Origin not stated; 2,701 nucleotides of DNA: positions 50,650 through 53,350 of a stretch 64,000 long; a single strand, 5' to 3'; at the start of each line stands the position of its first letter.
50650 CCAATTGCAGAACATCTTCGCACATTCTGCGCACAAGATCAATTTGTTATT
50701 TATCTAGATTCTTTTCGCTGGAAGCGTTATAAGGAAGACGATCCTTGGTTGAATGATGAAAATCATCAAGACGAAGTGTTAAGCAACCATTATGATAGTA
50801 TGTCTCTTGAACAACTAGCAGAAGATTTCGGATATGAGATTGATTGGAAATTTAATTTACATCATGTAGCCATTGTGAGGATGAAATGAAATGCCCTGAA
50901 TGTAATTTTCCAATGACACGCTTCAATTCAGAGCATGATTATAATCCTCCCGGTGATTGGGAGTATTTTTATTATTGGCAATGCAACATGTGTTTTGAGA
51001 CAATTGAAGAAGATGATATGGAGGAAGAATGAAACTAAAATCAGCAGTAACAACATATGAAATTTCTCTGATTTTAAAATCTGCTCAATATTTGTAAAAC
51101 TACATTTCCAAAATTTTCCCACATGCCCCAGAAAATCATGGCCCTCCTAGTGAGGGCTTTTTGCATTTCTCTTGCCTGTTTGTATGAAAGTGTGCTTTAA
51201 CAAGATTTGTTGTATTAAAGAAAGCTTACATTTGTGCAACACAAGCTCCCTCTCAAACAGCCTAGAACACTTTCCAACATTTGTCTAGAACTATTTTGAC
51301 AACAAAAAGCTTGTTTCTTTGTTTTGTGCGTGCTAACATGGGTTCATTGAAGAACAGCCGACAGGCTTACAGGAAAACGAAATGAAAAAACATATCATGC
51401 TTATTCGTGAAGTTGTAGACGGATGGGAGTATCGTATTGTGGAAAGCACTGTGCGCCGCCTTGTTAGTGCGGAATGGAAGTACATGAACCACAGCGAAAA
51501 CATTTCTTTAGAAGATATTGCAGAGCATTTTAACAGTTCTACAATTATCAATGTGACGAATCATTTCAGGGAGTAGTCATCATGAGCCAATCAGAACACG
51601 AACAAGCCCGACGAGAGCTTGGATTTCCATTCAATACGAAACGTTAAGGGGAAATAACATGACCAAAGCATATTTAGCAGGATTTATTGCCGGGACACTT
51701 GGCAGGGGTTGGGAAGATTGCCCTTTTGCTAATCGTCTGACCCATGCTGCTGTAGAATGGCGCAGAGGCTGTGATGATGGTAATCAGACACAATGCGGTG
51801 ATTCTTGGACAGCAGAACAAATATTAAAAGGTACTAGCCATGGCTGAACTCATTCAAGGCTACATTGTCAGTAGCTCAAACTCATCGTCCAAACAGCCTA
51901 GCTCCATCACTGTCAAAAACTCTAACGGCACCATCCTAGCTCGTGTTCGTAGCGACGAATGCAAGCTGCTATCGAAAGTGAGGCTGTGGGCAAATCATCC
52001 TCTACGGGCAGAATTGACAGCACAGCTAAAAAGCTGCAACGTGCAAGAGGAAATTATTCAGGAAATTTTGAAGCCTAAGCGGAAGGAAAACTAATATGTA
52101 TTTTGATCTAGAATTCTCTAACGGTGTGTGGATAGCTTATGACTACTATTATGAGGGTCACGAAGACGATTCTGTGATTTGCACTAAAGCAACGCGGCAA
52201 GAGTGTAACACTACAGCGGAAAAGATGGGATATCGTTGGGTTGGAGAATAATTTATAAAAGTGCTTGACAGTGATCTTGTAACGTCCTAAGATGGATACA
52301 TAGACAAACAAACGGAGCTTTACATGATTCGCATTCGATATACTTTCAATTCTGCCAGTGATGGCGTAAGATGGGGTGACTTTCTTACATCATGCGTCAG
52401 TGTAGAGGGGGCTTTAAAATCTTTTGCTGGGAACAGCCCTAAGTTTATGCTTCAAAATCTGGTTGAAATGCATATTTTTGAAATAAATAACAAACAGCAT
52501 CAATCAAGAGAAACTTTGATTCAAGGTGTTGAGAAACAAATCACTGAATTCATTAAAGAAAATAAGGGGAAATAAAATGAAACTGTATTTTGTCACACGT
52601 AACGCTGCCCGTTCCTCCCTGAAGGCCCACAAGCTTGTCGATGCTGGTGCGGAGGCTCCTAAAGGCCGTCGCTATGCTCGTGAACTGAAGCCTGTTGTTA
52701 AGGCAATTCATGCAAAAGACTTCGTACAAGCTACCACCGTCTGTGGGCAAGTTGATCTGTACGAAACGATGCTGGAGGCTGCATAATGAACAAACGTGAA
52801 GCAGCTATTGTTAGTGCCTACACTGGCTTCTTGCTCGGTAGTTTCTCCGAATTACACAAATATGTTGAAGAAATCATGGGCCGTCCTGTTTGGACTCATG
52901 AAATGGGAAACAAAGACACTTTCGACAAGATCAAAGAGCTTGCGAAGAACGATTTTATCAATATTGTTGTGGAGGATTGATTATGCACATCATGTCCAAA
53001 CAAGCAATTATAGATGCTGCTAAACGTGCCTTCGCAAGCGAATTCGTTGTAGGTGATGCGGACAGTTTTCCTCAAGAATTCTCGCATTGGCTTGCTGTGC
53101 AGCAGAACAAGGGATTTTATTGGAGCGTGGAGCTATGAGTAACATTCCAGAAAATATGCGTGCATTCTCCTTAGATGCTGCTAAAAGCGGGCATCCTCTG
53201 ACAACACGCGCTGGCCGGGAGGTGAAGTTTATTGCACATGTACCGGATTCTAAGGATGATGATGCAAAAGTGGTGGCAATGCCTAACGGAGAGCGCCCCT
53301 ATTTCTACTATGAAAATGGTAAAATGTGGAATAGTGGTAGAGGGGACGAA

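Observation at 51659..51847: Phage-encoded ribosome modulation factor (RMF) homolog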

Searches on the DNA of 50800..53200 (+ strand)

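Call 6: search_dna_similar(query=window:50800-53200:+, collection=phages, mode=near, max_rows=25)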
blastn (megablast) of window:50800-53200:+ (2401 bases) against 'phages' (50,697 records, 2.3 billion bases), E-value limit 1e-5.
No match.

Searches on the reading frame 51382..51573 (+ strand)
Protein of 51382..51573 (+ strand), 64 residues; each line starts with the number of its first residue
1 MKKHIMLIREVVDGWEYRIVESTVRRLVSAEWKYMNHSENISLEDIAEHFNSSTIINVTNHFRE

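Call 67: search_protein_families(library=phrogs, proteins=[window:51382-51573:+], max_evalue=0.001)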
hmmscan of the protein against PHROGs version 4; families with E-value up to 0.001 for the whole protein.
window:51382-51573:+ (64 aa): 0 families
